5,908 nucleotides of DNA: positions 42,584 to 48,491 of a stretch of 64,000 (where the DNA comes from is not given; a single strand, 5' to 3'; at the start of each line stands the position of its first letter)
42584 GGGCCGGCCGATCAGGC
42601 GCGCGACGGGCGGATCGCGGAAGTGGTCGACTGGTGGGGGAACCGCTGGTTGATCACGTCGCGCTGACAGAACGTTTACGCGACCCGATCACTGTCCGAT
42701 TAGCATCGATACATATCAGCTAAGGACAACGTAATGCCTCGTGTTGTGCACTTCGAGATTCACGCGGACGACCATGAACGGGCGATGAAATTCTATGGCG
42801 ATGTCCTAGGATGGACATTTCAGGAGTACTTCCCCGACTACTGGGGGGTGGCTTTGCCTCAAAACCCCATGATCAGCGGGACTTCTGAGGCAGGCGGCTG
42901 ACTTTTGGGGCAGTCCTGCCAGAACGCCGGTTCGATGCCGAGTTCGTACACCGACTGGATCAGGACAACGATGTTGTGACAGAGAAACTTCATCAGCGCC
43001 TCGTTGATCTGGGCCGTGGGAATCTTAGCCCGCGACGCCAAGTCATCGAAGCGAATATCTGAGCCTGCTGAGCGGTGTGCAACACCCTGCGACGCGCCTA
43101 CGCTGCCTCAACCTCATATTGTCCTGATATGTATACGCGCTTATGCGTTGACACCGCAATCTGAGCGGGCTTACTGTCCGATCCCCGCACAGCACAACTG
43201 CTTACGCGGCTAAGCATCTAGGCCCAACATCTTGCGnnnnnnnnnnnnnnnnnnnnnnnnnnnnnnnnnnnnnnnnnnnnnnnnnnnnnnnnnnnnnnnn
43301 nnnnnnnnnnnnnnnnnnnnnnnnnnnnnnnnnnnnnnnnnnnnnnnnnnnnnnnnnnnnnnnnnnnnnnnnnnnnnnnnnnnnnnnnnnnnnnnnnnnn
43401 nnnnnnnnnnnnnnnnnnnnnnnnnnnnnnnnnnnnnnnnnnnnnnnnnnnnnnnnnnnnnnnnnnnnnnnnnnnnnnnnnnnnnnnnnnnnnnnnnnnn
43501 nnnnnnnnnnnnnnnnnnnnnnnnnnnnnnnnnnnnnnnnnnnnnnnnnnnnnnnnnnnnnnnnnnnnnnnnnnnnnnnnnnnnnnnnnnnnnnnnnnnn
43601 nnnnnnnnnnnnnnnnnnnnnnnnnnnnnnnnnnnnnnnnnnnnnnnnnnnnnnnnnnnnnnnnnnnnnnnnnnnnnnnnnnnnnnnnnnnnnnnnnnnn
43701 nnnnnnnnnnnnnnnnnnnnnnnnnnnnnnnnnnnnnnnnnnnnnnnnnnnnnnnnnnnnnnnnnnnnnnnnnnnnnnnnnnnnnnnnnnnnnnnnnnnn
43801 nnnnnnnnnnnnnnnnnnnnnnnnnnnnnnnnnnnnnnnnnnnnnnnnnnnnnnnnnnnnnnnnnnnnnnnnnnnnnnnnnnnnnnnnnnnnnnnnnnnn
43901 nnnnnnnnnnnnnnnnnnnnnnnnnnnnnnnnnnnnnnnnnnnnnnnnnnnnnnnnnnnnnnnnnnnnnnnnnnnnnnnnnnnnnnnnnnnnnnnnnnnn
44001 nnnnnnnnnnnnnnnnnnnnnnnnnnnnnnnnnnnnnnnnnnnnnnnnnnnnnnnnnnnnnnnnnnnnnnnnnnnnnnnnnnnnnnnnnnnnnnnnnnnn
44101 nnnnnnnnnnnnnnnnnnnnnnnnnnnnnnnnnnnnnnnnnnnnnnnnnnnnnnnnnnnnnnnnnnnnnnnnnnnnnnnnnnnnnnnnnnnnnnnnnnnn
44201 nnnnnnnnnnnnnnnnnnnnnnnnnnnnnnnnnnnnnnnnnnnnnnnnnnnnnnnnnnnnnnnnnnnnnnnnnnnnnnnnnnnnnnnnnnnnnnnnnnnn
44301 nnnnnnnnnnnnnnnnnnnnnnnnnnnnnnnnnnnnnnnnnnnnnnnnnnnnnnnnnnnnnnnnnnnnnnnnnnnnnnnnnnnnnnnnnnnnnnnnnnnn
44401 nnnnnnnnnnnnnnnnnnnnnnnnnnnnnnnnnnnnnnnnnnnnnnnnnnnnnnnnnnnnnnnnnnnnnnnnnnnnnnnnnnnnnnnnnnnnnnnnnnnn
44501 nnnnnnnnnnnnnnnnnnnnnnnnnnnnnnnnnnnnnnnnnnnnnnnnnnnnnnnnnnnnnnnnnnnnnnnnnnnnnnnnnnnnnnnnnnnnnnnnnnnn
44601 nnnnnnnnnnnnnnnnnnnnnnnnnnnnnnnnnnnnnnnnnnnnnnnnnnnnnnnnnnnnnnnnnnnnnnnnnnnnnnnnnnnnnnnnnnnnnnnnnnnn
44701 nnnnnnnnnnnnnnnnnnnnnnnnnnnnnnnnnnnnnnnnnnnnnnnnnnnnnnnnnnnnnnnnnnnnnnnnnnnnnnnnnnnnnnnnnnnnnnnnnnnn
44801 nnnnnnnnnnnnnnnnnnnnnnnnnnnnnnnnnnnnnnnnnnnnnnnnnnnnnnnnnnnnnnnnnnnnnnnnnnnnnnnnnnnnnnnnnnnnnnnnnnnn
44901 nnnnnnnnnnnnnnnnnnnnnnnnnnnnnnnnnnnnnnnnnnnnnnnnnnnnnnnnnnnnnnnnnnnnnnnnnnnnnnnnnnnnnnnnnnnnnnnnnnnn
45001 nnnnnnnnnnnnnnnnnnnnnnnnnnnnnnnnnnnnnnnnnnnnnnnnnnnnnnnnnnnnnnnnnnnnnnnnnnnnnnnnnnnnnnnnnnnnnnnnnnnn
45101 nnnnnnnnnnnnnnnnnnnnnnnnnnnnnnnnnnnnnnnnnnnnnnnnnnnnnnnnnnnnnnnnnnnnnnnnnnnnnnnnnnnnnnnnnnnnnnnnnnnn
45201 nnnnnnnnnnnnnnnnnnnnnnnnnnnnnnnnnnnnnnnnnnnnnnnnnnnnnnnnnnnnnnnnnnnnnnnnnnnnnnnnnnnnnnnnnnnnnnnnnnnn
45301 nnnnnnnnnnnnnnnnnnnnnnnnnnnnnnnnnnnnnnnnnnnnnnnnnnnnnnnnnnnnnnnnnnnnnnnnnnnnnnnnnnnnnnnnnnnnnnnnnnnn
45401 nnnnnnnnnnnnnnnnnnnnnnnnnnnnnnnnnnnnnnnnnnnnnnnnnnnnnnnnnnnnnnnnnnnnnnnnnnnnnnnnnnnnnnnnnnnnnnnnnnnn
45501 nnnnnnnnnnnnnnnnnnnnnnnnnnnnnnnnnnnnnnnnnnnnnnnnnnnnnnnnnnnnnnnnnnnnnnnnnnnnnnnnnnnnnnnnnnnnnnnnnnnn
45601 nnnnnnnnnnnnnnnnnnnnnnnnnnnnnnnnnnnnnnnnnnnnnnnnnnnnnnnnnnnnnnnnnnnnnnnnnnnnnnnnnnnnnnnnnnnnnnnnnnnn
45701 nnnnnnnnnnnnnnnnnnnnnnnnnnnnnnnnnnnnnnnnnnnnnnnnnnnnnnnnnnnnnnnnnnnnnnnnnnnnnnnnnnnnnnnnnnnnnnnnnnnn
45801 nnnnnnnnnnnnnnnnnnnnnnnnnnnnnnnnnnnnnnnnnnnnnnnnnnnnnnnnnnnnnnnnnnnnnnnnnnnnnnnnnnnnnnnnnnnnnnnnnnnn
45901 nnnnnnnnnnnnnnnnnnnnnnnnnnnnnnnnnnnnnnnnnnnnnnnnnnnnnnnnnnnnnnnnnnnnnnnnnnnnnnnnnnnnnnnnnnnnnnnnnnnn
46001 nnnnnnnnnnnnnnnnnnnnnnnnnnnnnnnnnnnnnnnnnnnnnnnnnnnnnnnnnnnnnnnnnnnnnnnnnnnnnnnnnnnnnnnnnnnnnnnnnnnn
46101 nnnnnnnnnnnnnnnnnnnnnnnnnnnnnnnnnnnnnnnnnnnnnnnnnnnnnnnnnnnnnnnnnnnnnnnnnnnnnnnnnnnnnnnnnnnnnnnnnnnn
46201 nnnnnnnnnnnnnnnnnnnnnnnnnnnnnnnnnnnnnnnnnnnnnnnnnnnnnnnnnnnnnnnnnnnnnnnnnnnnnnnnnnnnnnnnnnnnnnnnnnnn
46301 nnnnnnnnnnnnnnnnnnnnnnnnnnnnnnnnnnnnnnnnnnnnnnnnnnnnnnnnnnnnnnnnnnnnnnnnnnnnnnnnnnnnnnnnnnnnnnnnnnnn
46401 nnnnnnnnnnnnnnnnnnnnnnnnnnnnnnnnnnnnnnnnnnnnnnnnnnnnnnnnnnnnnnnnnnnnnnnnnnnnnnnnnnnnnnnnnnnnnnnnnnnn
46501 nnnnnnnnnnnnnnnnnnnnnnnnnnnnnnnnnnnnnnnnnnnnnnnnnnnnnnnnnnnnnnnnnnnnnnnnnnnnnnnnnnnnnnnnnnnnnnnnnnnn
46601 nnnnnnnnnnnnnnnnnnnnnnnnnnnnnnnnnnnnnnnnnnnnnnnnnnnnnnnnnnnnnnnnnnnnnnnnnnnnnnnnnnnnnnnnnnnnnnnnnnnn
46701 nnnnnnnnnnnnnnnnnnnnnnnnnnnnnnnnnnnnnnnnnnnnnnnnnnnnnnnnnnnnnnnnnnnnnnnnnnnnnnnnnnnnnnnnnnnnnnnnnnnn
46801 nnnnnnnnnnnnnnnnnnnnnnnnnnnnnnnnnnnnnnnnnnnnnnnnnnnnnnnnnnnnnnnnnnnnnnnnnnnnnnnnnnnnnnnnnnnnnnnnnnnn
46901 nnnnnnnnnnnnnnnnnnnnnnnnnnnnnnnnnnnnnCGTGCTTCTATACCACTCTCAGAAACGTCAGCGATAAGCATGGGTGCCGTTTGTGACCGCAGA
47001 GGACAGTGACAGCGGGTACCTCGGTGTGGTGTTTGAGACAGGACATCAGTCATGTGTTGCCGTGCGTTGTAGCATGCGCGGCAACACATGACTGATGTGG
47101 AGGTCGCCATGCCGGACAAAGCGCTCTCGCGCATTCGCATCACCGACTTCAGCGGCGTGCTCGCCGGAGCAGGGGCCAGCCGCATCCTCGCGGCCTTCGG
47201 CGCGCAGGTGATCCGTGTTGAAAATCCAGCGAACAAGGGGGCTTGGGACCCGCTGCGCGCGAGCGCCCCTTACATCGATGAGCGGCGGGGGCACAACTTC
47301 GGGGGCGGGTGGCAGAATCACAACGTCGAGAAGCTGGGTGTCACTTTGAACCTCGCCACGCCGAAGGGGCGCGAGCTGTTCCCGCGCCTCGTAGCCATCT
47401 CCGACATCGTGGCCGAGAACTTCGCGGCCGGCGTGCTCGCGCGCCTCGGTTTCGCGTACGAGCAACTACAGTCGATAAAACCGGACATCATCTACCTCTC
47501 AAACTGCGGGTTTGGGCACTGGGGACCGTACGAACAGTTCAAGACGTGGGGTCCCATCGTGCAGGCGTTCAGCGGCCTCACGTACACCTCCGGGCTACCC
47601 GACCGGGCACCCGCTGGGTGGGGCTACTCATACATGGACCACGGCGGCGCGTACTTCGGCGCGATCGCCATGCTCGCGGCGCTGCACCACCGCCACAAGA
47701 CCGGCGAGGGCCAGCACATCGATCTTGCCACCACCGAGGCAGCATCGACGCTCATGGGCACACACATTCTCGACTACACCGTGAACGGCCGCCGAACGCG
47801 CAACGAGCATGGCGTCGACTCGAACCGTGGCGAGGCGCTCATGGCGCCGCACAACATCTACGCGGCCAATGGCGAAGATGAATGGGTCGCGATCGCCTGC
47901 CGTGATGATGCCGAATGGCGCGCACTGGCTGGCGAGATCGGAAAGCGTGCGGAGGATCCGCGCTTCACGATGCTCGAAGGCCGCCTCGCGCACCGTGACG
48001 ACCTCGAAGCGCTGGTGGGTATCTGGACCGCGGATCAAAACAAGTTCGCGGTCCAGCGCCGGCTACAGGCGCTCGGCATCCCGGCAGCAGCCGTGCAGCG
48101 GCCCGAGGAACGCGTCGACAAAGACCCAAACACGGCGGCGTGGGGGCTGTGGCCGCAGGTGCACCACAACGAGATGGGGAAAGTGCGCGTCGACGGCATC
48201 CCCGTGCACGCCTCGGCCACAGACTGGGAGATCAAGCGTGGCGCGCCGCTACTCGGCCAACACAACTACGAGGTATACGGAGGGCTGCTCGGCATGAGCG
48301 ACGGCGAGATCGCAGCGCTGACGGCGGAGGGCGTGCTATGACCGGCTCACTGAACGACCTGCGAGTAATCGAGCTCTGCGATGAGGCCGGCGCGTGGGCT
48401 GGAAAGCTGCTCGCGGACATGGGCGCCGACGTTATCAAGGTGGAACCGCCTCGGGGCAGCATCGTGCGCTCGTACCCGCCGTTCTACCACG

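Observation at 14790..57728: Unusual density of disrupted or fragmentary genes in one 64-kb window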

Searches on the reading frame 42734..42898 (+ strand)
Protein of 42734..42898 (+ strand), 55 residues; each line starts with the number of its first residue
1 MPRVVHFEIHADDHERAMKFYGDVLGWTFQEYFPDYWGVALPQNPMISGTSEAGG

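Call 13: search_protein_families(library=pfam, max_evalue=0.01, proteins=[window:42734-42898:+])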
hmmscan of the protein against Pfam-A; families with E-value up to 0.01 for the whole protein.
seq(55 aa): 2 families
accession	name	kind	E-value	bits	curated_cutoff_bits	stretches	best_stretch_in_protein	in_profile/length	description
PF22677.2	Ble-like_N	-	5.8e-13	48.8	24.5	1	3-36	1-35/41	Bleomycin resistance protein-like N-terminal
PF00903.31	Glyoxalase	-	6e-06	27.1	20.6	1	3-34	1-32/121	Glyoxalase/Bleomycin resistance protein/Dioxygenase superfamily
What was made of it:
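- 42734..42901 (+): Lesion 5a, the N-terminal ~36-45 residues of a VOC/bleomycin-resistance-like protein, truncated. Pfam Ble-like_N positions 1-35 of 41, E=5.8e-13 (call 13).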

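Call 26: search_protein_families(library=ncbifam, max_evalue=0.01, proteins=[window:42734-42898:+])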
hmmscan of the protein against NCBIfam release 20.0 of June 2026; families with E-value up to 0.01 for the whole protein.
seq(55 aa): 1 family
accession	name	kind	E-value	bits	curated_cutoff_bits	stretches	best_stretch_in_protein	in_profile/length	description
NF053614.1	AfsKbindKbpAStmc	equivalog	0.0094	15.7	250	1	8-33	9-34/231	AfsK-binding protein KbpA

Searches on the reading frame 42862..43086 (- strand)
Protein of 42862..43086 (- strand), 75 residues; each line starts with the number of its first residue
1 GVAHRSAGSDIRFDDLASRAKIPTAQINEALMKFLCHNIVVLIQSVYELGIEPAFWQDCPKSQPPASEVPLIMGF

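Call 13: search_protein_families(library=pfam, max_evalue=0.01, proteins=[window:42862-43056:-])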
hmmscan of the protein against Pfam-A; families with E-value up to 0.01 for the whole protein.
seq(65 aa): 0 families

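Call 26: search_protein_families(library=ncbifam, max_evalue=0.01, proteins=[window:42862-43065:-])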
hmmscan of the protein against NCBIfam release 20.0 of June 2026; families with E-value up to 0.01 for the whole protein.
seq(68 aa): 0 families
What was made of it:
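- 42859..43056 (-): Lesion 5b, the last ~65 codons of a DDE transposase. By transitive homology it is IS5 family, not ISAs1. It overlaps the end of the VOC fragment. The stub itself has no Pfam or NCBIfam hit (calls 13, 26).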

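Call 37: find_homologous_proteins(query=window:42862-43086:-, max_evalue=0.01)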
Query seq(75 aa) (75 aa): 7 proteins with E <= 0.01 among 7 candidates.
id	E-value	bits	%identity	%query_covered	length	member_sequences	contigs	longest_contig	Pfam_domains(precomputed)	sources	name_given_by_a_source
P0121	5.7e-22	95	100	59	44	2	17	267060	-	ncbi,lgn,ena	-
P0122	7.8e-20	88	95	59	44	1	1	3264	-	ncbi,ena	-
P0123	4.6e-10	57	74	52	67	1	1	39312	-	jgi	jgi:transposase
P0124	1.6e-9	55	74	52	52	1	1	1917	-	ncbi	-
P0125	4.5e-9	54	64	67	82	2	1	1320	-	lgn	-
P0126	1.2e-8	52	68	63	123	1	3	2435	-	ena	-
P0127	1.6e-7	49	73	49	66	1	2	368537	-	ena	-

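Call 39: search_protein_families(library=ncbifam, max_evalue=1, proteins=[P0126, P0125, P0123, P0127])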
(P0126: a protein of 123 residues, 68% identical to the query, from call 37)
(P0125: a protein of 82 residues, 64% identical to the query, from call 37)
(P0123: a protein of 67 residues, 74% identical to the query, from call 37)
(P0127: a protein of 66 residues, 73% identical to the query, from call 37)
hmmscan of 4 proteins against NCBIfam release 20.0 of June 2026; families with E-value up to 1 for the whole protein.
P0126 (123 aa): 5 families
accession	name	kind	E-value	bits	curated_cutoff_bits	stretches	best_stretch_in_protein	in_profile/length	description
NF033579.1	transpos_IS5_2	equivalog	5.2e-11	42.6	140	1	2-103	186-288/289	IS5 family transposase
NF033593.1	transpos_ISNCY_1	equivalog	0.02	13.6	325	1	2-105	349-442/444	ISNCY family transposase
TIGR00373.1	TIGR00373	equivalog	0.031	13.8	149.5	1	56-105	69-118/162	transcription factor E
NF052452.1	VC1380_fam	equivalog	0.065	13.4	100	1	62-99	59-96/112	VC1380 family protein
NF033580.1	transpos_IS5_3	equivalog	0.071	12.6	110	1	2-102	175-256/258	IS5 family transposase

P0125 (82 aa): 5 families
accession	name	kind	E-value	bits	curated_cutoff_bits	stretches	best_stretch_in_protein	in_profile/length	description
NF033579.1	transpos_IS5_2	equivalog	7.1e-07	29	140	1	15-59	244-288/289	IS5 family transposase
TIGR00373.1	TIGR00373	equivalog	0.0056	16.2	149.5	1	12-75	69-130/162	transcription factor E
NF052452.1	VC1380_fam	equivalog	0.024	14.8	100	1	16-55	57-96/112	VC1380 family protein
NF033559.2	transpos_IS1634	equivalog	0.06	12.4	100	1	10-33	373-396/483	IS1634 family transposase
NF033593.1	transpos_ISNCY_1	equivalog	0.075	11.7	325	1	9-61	389-442/444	ISNCY family transposase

P0123 (67 aa): 4 families
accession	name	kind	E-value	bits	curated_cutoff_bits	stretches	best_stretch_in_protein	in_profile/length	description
NF033579.1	transpos_IS5_2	equivalog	8.9e-10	38.5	140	1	2-47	243-288/289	IS5 family transposase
NF033592.1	transpos_IS4_1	equivalog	0.0073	15.5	115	1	3-50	283-331/332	IS4 family transposase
NF033559.2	transpos_IS1634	equivalog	0.037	13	100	1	2-22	377-397/483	IS1634 family transposase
NF033541.0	transpos_ISH3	equivalog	0.082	12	225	1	2-48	250-295/298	ISH3 family transposase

P0127 (66 aa): 1 family
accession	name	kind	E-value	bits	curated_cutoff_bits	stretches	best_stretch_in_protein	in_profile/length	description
NF033579.1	transpos_IS5_2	equivalog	0.19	11.2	140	1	2-31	258-287/289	IS5 family transposase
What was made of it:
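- Checked: The stub's homologues match IS5-family model NF033579, not ISAs1 (call 39).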

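Call 40: search_protein_families(library=pfam, max_evalue=1, proteins=[P0126, P0125, P0123, P0127])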
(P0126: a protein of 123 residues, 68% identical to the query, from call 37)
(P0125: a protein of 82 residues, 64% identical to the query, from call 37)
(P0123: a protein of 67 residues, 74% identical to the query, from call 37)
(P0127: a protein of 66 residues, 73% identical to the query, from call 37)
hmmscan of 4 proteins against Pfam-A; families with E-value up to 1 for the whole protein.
P0126 (123 aa): 3 families
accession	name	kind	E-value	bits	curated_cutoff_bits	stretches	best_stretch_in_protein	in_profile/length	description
PF01609.27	DDE_Tnp_1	-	0.00017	21.8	23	1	2-102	81-200/200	Transposase DDE domain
PF13315.11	DUF4085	-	0.046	13.8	24.1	1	50-109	9-68/205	Protein of unknown function (DUF4085)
PF23054.1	UBA_N4BP1_C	-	0.1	12.8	27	1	82-99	2-19/47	N4BP1, C-terminal UBA domain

P0125 (82 aa): 3 families
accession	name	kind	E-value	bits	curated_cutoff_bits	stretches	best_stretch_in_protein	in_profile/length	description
PF01609.27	DDE_Tnp_1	-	0.0024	18.1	23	1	9-58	150-200/200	Transposase DDE domain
PF09109.15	Xol-1_GHMP-like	-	0.021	15.1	25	1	14-67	54-106/196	Switch protein XOL-1, GHMP-like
PF23054.1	UBA_N4BP1_C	-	0.055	13.7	27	1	38-55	2-19/47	N4BP1, C-terminal UBA domain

P0123 (67 aa): 1 family
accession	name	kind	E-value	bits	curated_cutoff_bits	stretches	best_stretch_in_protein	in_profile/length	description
PF01609.27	DDE_Tnp_1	-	8.4e-05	22.8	23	1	4-46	157-200/200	Transposase DDE domain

P0127 (66 aa): 0 families
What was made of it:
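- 42859..43056 (-): They match NF033579 IS5 positions 186-288 of 289 and DDE_Tnp_1 (calls 39, 40).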

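Call 41: find_encoding_contigs(protein=P0122, flank=5000, max_places=5)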
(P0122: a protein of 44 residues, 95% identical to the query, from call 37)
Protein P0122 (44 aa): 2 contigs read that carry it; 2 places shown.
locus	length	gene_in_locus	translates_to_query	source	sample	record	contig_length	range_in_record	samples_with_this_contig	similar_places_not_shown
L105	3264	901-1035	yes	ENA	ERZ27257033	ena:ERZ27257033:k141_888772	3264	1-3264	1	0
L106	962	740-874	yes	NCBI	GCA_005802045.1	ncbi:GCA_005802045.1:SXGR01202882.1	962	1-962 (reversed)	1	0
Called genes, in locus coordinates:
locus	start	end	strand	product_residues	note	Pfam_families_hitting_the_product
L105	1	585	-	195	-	?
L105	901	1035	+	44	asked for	-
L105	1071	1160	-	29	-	PF22677:Ble-like_N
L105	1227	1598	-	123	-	-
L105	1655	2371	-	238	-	PF01522:Polysacc_deac_1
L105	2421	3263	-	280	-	?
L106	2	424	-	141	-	?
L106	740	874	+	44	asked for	-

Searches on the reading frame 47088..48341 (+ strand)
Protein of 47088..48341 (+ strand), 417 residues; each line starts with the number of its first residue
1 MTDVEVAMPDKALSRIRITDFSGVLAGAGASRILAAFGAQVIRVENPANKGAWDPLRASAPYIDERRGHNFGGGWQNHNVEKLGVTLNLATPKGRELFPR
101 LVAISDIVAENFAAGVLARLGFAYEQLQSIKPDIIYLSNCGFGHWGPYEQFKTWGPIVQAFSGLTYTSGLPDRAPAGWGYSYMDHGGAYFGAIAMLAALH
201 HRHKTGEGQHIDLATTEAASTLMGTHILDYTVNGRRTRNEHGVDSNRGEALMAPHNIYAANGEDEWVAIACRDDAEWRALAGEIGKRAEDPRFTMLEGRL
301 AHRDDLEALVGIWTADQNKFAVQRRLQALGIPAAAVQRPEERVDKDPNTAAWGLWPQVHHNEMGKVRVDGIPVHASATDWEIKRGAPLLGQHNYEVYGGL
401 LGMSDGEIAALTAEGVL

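Call 8: find_encoding_contigs(protein=window:47088-48341:+, flank=10000, max_places=10)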
Protein window:47088-48341:+ (417 aa): no gene with exactly this product is on record in the collection.
